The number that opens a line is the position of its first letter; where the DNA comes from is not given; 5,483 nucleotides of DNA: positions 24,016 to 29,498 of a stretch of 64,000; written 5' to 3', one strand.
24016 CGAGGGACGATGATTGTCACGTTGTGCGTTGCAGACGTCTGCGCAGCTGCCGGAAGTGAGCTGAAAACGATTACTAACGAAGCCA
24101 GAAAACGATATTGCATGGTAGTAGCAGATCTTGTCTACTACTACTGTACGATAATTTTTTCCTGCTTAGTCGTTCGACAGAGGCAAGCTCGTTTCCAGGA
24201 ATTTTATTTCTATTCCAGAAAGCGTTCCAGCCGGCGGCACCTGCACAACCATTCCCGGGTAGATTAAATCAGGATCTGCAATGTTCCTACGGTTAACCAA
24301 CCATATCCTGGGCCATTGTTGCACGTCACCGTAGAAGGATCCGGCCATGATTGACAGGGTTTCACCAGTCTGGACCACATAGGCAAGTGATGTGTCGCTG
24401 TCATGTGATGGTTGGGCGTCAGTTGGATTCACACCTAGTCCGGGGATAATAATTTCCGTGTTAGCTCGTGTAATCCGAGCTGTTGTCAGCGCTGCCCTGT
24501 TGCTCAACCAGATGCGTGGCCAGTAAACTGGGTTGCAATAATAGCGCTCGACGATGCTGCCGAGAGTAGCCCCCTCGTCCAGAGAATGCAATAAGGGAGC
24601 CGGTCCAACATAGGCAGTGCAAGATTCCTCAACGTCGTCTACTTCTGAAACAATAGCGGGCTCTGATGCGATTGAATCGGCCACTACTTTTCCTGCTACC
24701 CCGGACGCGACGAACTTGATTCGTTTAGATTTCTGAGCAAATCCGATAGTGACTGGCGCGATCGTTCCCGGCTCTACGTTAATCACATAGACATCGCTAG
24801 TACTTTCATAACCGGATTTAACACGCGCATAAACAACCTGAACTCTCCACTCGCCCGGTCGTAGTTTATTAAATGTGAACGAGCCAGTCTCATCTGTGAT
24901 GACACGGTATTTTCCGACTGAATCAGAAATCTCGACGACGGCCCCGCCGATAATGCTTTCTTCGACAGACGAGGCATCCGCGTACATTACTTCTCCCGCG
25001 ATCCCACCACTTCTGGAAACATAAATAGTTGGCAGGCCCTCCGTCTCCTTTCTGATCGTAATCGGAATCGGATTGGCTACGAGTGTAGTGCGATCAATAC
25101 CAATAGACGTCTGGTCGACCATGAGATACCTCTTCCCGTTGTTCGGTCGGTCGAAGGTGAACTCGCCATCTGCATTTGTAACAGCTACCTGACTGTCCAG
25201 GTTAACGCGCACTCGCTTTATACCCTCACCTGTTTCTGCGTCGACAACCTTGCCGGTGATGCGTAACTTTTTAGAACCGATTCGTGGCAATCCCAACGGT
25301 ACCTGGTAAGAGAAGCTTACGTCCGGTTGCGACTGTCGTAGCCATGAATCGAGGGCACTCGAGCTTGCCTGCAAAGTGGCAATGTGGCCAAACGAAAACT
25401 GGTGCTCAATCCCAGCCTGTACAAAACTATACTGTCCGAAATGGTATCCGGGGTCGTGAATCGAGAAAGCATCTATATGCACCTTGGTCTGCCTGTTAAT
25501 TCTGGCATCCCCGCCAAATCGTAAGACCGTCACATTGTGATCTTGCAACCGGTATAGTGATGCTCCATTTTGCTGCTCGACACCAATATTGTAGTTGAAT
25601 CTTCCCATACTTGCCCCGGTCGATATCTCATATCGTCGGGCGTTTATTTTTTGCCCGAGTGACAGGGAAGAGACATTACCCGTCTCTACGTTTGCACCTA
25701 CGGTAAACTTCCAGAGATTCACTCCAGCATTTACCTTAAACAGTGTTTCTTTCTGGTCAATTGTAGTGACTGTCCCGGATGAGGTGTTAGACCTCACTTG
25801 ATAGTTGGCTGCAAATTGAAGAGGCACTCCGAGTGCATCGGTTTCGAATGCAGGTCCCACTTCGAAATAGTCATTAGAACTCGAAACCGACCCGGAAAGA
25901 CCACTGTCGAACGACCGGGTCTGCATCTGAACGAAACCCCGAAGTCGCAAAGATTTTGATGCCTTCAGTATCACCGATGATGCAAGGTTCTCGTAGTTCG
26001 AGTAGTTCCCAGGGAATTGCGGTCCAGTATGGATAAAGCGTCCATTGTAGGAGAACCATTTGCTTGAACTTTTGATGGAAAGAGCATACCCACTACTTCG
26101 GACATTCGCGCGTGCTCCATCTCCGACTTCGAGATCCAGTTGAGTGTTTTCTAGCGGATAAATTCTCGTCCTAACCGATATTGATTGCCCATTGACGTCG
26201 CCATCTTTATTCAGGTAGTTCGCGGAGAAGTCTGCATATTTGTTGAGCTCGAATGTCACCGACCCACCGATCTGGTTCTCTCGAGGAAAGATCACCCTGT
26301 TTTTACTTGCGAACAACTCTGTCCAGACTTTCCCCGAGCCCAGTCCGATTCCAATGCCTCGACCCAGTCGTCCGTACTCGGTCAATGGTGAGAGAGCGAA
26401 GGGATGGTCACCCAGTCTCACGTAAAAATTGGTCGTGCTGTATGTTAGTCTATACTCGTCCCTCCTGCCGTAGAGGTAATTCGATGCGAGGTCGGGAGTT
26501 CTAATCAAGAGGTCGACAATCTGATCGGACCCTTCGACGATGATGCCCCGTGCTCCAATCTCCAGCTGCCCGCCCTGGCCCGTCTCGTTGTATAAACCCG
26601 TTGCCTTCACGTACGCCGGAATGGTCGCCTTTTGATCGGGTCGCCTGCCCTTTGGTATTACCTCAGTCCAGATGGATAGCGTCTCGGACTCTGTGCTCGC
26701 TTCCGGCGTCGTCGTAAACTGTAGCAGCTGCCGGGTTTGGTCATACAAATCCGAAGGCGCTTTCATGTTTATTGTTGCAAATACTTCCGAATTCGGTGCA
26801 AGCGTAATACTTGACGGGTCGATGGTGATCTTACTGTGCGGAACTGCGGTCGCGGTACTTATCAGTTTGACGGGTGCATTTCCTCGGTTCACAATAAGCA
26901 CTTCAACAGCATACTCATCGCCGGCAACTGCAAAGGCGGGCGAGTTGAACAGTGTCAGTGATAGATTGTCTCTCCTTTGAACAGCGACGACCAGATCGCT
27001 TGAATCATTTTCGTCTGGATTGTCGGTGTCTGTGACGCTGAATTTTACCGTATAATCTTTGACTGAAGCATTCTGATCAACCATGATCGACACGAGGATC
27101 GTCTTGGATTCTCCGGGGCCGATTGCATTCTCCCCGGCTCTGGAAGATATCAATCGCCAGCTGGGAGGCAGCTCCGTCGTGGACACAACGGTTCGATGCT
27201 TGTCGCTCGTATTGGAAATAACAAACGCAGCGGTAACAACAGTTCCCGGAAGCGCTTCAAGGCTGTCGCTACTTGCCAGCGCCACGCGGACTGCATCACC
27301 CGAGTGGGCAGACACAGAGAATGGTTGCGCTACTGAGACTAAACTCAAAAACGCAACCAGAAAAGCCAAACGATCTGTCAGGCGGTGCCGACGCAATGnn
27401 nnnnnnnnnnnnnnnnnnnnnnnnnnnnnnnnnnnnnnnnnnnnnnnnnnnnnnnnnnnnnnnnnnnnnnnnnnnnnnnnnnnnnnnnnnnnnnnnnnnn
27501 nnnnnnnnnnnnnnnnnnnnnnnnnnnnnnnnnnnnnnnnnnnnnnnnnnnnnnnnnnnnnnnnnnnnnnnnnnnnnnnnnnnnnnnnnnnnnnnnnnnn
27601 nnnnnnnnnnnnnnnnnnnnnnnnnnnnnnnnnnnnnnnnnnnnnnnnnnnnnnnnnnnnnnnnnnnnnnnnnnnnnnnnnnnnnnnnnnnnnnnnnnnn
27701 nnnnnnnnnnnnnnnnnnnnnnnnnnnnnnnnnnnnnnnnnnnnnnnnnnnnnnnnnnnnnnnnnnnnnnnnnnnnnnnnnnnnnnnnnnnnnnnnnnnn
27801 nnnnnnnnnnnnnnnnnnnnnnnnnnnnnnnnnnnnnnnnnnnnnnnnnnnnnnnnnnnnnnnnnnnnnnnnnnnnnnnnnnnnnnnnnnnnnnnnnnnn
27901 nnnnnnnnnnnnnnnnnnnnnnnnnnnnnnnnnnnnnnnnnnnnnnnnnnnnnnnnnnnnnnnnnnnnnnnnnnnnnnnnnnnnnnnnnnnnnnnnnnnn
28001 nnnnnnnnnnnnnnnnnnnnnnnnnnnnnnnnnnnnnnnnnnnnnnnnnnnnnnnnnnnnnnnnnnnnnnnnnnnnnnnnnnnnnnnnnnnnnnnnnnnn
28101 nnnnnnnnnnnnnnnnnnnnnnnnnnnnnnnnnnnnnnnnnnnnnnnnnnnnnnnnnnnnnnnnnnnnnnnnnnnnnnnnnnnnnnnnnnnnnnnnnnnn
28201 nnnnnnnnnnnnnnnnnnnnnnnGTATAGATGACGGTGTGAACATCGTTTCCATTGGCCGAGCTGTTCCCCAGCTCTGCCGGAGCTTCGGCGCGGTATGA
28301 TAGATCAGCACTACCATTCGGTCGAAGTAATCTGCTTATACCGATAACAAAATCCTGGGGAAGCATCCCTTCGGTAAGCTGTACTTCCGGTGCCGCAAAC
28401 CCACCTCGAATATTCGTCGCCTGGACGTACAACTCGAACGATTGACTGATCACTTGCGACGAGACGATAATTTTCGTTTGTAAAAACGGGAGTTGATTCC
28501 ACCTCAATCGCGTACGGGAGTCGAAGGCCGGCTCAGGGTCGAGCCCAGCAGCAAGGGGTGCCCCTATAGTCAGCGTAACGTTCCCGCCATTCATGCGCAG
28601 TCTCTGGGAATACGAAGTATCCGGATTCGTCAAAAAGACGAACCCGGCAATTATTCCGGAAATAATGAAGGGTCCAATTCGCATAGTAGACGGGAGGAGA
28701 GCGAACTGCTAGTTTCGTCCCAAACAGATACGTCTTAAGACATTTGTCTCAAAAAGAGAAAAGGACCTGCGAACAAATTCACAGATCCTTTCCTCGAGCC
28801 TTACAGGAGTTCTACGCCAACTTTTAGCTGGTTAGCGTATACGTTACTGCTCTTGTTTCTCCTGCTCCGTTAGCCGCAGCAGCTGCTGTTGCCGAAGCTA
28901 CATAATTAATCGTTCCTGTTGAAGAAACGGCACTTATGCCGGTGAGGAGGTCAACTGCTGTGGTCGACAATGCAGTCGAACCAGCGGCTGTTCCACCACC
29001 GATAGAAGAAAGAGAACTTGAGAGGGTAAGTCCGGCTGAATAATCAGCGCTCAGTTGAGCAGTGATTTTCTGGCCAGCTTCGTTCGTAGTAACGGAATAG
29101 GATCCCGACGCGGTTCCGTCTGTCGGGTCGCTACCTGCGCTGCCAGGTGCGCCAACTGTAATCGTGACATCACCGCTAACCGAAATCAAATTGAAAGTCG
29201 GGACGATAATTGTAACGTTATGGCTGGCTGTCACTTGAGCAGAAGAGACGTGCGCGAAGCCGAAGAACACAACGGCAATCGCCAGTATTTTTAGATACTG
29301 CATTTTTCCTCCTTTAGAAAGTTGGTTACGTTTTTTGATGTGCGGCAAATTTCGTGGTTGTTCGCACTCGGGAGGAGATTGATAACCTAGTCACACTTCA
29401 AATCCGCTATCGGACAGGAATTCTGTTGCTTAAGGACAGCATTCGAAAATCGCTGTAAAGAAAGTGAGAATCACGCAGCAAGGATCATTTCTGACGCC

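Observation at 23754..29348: Five-gene operon resembling a non-canonical chaperone-usher fibre system: three paralogous secreted subunits, an Ig-fold chaperone-like protein and a LysM-bearing beta-barrel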

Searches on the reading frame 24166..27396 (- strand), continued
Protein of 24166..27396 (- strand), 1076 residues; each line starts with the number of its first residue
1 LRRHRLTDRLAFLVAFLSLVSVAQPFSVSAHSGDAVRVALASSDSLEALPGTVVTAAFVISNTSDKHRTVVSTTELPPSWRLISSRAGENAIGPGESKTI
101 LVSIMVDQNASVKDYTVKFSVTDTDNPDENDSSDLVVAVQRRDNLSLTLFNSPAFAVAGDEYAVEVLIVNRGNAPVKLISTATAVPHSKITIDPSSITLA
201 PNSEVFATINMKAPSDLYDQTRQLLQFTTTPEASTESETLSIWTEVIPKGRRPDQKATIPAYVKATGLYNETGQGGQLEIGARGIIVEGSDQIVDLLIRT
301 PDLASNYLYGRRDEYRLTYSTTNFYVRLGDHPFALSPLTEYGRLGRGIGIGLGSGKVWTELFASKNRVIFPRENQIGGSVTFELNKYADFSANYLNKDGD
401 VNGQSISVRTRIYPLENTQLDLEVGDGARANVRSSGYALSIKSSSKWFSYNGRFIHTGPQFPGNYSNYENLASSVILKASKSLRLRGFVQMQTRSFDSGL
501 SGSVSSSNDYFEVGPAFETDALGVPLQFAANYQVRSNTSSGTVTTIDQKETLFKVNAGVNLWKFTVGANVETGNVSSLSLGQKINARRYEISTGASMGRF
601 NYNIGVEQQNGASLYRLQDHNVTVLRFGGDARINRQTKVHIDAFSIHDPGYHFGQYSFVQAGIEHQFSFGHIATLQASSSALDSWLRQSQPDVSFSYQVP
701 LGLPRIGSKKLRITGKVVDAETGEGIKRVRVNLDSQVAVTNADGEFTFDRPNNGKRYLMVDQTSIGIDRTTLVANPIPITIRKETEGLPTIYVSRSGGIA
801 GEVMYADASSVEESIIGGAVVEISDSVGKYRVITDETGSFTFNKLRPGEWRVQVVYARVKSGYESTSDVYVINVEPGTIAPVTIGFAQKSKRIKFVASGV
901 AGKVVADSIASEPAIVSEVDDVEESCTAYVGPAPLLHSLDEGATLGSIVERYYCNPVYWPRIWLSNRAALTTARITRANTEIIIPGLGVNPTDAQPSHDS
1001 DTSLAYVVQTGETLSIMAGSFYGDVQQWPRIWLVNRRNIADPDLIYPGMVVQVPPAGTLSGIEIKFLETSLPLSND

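Call 98: search_protein_families(library=pfam, alignment_id=A5, max_evalue=0.001)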
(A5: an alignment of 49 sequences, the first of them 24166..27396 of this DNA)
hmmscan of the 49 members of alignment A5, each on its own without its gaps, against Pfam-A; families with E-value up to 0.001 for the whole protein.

A. member 1, window:24166-27396:- (1076 aa): 9 families
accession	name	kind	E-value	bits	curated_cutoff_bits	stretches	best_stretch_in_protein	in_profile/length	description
PF13620.12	CarboxypepD_reg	-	6.4e-14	52.5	32.3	2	814-867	12-63/82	Carboxypeptidase regulatory-like domain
PF13715.12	CarbopepD_reg_2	-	2.1e-08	34.5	32.2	1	713-761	1-51/88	CarboxypepD_reg-like domain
PF17802.7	SpaA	-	8.1e-07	29.6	23.1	1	814-879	14-82/91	Prealbumin-like fold domain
PF10633.15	NPCBM_assoc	-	3.6e-06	27.5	24.4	0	52-122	5-76/78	NPCBM-associated, NEW3 domain of alpha-galactosidase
PF17210.9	SdrD_B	-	1.2e-05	25.9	29.7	0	813-866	21-73/112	SdrD B-like domain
PF23193.1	NOMO_3rd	-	6.5e-05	23.4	27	0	831-876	61-99/120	NOMO third transthyretin-like domain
PF01476.26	LysM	-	8e-05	22.9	20.9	1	1006-1054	1-43/43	LysM domain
PF11614.14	FixG_C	-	8.2e-05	23.2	25.6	0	60-131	39-110/119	IG-like fold at C-terminal of FixG, putative oxidoreductase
PF09430.16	EMC7_beta-sandw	-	0.00042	20.9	26.6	0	822-894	13-80/122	ER membrane protein complex subunit 7, beta-sandwich domain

B. families by the number of members that match (of 49 scanned): 25 families
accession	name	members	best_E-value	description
PF13620.12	CarboxypepD_reg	49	7.5e-17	Carboxypeptidase regulatory-like domain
PF17210.9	SdrD_B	37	8.7e-10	SdrD B-like domain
PF13715.12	CarbopepD_reg_2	33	8.9e-09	CarboxypepD_reg-like domain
PF17802.7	SpaA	29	8.9e-10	Prealbumin-like fold domain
PF10633.15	NPCBM_assoc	22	8.5e-09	NPCBM-associated, NEW3 domain of alpha-galactosidase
PF09430.16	EMC7_beta-sandw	16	4.7e-08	ER membrane protein complex subunit 7, beta-sandwich domain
PF11614.14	FixG_C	16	2.4e-07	IG-like fold at C-terminal of FixG, putative oxidoreductase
PF14686.12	fn3_3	13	1.6e-06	Polysaccharide lyase family 4, domain II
PF05036.18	SPOR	9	2.2e-14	SPOR domain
PF13609.12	Porin_4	5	4.4e-08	Gram-negative porin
PF23619.1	Ig_VWA7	5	1e-07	VWA7 Ig-like domain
PF23193.1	NOMO_3rd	5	4.6e-05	NOMO third transthyretin-like domain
PF22067.2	Cep192_D3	5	0.00013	Cep192 domain 3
PF01476.26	LysM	3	1.1e-06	LysM domain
PF16371.11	MetallophosN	3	1.4e-05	N terminal of Calcineurin-like phosphoesterase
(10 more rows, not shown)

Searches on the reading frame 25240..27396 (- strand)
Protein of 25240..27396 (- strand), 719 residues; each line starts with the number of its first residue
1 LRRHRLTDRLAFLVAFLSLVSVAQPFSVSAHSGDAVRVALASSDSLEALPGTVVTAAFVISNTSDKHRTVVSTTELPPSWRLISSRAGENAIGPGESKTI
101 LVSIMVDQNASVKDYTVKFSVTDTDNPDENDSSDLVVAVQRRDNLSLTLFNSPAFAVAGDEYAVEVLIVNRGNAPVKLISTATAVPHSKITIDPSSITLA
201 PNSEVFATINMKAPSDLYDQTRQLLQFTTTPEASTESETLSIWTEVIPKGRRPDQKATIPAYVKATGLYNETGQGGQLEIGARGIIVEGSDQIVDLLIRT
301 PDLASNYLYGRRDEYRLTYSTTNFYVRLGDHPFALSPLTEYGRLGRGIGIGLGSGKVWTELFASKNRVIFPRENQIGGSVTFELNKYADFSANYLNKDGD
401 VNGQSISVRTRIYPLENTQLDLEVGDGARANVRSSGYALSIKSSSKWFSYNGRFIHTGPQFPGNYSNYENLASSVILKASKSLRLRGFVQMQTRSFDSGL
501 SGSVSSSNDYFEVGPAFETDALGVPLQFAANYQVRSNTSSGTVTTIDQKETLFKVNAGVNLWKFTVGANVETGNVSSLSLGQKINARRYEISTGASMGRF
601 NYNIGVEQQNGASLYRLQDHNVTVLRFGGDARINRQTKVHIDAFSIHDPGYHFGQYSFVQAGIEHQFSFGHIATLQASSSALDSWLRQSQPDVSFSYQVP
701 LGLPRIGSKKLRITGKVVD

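Call 9: find_homologous_proteins(query=window:25240-27396:-, max_evalue=0.001)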
Query window:25240-27396:- (719 aa): 10 proteins with E <= 0.001 among 8000 candidates.
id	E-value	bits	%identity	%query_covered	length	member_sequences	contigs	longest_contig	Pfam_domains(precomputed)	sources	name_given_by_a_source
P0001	0.0e+0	1524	99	96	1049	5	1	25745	PF13715.13,PF17802.8,PF13620.13,PF10633.16,PF22904.4,PF17210.10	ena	-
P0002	9.6e-262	888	55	100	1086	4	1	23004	PF13715.13,PF01476.27,PF17802.8,PF13620.13,PF22904.4,PF17210.10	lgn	-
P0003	5.3e-260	883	54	98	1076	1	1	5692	PF13715.13,PF01476.27,PF13620.13,PF10633.16,PF22904.4,PF17210.10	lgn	-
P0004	2.3e-57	213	25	99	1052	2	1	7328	PF11614.15,PF05036.19,PF16371.13,PF17802.8,PF13620.13,PF10633.16,PF22904.4,PF17210.10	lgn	-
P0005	5.9e-56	208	26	94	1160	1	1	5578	PF11614.15,PF01476.27,PF13620.13,PF10633.16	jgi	jgi:nucleoid-associated protein YgaU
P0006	1.9e-54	203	25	99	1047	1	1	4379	PF17802.8,PF13620.13,PF10633.16,PF22904.4,PF17210.10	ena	-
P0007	1.1e-49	188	27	79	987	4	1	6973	PF13715.13,PF13620.13,PF17210.10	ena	-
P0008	7.5e-33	132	25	98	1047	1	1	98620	PF13620.13,PF17210.10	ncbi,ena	-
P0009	8.2e-28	115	24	94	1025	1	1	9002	PF13620.13,PF17210.10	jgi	jgi:hypothetical protein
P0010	4.3e-20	90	22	61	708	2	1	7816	PF13715.13,PF13505.13,PF14686.13,PF17802.8,PF13620.13,PF22904.4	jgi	jgi:hypothetical protein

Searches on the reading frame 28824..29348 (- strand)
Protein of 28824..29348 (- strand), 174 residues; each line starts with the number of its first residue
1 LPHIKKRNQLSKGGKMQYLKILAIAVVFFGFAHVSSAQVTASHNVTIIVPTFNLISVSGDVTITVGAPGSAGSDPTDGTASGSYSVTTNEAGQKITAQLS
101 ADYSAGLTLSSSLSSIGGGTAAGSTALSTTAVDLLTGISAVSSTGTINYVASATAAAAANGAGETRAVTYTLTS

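Call 3: search_protein_families(library=pfam, proteins=[window:28824-29348:-], max_evalue=1)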
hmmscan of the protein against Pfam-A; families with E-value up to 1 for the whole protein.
window:28824-29348:- (174 aa): 0 families

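Call 4: search_protein_families(library=ncbifam, proteins=[window:28824-29348:-], max_evalue=1)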
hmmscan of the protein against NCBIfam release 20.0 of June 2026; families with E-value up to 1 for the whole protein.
window:28824-29348:- (174 aa): 0 families

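Call 31: search_protein_families(library=pfam, alignment_id=A3, max_evalue=0.01)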
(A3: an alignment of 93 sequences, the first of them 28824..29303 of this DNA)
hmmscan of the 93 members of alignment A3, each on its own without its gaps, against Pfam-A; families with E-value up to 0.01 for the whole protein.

A. member 1, window:28824-29303:- (159 aa): 0 families

B. families by the number of members that match (of 93 scanned): 7 families
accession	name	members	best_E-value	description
PF23585.1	DUF7137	1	3.2e-05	Domain of unknown function (DUF7137)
PF03385.23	STELLO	1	0.00081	STELLO glycosyltransferases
PF00739.24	X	1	0.0011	Trans-activation protein X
PF16640.11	Big_3_5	1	0.0029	Bacterial Ig-like domain (group 3)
PF23928.1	DUF7266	1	0.0039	Family of unknown function (DUF7266)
PF14800.11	DUF4481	1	0.0053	Domain of unknown function (DUF4481)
PF13938.11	DUF4213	1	0.0086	Putative heavy-metal chelation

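Call 32: search_solved_structures(query=A3, max_evalue=10, show_alignments=3)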
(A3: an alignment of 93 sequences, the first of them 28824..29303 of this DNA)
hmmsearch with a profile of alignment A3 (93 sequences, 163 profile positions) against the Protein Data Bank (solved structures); distinct sequences matched with E-value up to 10: 0.

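Call 87: search_solved_structures(query=window:28824-29303:-, max_evalue=10, show_alignments=2)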
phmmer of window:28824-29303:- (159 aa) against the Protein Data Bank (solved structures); distinct sequences matched with E-value up to 10: 0.
